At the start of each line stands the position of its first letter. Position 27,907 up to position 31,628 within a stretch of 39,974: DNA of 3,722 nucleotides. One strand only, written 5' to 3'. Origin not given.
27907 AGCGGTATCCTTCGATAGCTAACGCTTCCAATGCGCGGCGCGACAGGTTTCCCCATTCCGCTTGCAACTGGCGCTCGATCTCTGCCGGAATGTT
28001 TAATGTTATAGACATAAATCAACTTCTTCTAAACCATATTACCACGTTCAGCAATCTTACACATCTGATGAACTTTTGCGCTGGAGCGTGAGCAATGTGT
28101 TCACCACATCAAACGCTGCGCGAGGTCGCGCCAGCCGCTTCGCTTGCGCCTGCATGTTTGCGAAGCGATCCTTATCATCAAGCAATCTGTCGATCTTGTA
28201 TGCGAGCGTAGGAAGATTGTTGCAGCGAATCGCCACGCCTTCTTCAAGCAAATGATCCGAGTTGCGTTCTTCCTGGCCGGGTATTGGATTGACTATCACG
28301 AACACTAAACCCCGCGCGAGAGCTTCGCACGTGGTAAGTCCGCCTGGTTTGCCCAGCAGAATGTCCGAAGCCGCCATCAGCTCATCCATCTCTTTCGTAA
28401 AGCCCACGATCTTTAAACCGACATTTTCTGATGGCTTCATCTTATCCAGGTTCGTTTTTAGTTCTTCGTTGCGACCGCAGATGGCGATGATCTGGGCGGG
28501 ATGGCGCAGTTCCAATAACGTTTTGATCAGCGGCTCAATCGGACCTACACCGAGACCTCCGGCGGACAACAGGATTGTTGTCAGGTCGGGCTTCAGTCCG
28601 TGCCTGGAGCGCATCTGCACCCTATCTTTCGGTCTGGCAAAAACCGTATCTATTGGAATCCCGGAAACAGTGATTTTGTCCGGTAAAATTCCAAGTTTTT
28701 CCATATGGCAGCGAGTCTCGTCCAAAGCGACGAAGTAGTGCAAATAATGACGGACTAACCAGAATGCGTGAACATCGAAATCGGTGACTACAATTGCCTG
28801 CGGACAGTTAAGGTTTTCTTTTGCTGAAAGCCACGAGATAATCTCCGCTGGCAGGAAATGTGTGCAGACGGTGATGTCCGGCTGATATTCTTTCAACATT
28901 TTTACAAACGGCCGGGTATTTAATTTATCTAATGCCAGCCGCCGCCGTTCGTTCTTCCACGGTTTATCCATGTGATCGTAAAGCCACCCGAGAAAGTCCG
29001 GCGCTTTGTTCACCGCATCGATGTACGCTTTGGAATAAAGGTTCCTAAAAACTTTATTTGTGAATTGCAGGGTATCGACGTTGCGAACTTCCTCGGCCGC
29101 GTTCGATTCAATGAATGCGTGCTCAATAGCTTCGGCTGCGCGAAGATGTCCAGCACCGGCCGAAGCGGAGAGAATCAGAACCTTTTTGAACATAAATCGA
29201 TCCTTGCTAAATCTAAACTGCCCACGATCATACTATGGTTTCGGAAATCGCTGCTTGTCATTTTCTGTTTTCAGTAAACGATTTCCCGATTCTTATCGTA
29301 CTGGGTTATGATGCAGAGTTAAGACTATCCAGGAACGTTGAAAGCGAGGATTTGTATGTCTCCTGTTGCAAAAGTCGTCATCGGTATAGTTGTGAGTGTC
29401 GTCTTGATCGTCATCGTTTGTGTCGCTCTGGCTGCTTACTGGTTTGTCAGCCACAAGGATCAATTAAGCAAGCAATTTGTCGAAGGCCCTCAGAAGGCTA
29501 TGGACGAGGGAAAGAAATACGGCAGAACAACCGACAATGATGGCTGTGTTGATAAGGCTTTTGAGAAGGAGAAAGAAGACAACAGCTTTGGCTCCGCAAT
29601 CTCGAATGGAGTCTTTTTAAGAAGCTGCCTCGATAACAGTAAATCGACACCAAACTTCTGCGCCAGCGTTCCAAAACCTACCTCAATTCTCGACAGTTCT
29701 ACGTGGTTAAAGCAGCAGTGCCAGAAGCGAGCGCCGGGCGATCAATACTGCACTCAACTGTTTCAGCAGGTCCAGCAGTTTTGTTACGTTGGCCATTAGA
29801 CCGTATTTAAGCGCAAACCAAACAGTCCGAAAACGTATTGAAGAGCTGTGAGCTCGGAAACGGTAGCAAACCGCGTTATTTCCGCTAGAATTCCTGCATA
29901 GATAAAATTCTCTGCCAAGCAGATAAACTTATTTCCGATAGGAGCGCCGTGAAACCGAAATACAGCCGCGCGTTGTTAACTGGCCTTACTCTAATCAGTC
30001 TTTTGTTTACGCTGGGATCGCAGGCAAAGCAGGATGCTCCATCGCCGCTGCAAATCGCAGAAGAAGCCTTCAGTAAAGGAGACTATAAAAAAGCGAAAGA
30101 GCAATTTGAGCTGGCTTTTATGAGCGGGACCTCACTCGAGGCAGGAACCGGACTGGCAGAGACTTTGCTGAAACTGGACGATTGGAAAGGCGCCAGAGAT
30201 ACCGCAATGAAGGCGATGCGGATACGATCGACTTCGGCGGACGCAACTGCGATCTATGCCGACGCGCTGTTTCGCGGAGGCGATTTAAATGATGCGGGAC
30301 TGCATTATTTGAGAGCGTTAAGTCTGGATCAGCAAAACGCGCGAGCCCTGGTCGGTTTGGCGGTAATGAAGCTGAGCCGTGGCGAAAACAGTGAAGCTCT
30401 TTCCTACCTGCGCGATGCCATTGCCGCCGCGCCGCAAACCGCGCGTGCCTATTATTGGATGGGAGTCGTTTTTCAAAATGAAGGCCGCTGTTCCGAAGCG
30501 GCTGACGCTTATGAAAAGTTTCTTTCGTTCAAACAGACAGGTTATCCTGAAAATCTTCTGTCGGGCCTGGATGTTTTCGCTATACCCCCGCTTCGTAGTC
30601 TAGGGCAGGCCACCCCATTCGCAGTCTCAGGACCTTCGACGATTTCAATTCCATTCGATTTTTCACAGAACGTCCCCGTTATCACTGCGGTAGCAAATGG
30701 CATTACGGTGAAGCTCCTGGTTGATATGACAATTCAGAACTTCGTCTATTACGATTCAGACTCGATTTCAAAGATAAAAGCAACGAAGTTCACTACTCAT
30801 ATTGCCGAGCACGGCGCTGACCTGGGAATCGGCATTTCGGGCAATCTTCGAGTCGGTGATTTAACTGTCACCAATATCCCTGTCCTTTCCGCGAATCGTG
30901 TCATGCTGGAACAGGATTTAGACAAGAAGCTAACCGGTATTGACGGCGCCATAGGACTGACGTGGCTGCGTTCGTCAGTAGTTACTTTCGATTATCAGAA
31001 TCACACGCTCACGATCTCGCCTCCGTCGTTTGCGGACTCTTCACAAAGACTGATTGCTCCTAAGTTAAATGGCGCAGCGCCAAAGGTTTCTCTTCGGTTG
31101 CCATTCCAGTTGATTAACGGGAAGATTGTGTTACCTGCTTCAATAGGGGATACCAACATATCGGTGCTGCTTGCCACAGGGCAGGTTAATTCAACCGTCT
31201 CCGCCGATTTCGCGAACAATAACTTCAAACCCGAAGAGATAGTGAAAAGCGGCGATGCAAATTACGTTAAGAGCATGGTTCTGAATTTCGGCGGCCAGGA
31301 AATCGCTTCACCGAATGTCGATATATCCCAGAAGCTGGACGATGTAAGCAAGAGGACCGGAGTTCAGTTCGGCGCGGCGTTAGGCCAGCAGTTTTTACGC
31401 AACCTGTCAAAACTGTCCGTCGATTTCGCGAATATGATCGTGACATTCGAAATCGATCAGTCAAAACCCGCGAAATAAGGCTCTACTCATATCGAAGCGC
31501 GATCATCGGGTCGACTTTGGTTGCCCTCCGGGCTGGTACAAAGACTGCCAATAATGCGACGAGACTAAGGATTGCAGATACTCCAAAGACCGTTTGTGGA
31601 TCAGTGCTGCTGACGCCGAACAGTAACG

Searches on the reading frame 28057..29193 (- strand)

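Call 55: search_protein_families(library=pfam, proteins=[window:28057-29193:-], max_evalue=0.0001)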
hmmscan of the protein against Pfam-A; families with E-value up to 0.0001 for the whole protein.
window:28057-29193:- (378 aa): 4 families
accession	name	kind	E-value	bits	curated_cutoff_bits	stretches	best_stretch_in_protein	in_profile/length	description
PF06925.17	MGDG_synth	-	4.6e-27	95.6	25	1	16-181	1-169/169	Monogalactosyldiacylglycerol (MGDG) synthase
PF00534.26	Glycos_transf_1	-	2.6e-10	40.5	26.4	1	224-352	38-170/172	Glycosyl transferases group 1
PF04101.22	Glyco_tran_28_C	-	1e-08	35.8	22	1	224-354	22-157/166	Glycosyltransferase family 28 C-terminal domain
PF13692.12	Glyco_trans_1_4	-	7.1e-05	23.5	27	0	223-340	21-142/142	Glycosyl transferases group 1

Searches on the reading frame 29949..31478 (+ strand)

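Call 55: search_protein_families(library=pfam, proteins=[window:29949-31478:+], max_evalue=0.0001)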
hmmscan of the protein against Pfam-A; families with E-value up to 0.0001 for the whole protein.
window:29949-31478:+ (509 aa): 11 families
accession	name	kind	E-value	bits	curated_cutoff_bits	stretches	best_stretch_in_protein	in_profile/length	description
PF13414.12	TPR_11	-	5.9e-10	39.1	26.8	0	105-138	2-35/42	TPR repeat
PF07719.23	TPR_2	-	1.8e-09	37.4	27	0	165-193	1-29/34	Tetratricopeptide repeat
PF13432.12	TPR_16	-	1.3e-08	35.6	32.7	1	142-192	8-58/65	Tetratricopeptide repeat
PF14559.12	TPR_19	-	1.5e-08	35.3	25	0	110-167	4-61/68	Tetratricopeptide repeat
PF23914.1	TPR_CcmH_CycH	-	8.7e-08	32.6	42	1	70-155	57-145/158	Cytochrome c-type biogenesis protein H TPR domain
PF13181.12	TPR_8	-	1.3e-07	31.7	25.7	0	165-194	1-30/34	Tetratricopeptide repeat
PF00515.34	TPR_1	-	1.8e-07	31.1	27.8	0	165-190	1-26/34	Tetratricopeptide repeat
PF13424.12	TPR_12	-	6.4e-07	29.9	30.1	0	131-192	3-72/77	Tetratricopeptide repeat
PF13431.12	TPR_17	-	1.6e-06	28.4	24.4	0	119-151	1-33/34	Tetratricopeptide repeat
PF13428.12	TPR_14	-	1.9e-06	28.4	23.5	0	132-172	2-42/44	Tetratricopeptide repeat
PF12895.13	ANAPC3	-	4e-06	27.5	27.2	0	37-85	30-78/82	Anaphase-promoting complex, cyclosome, subunit 3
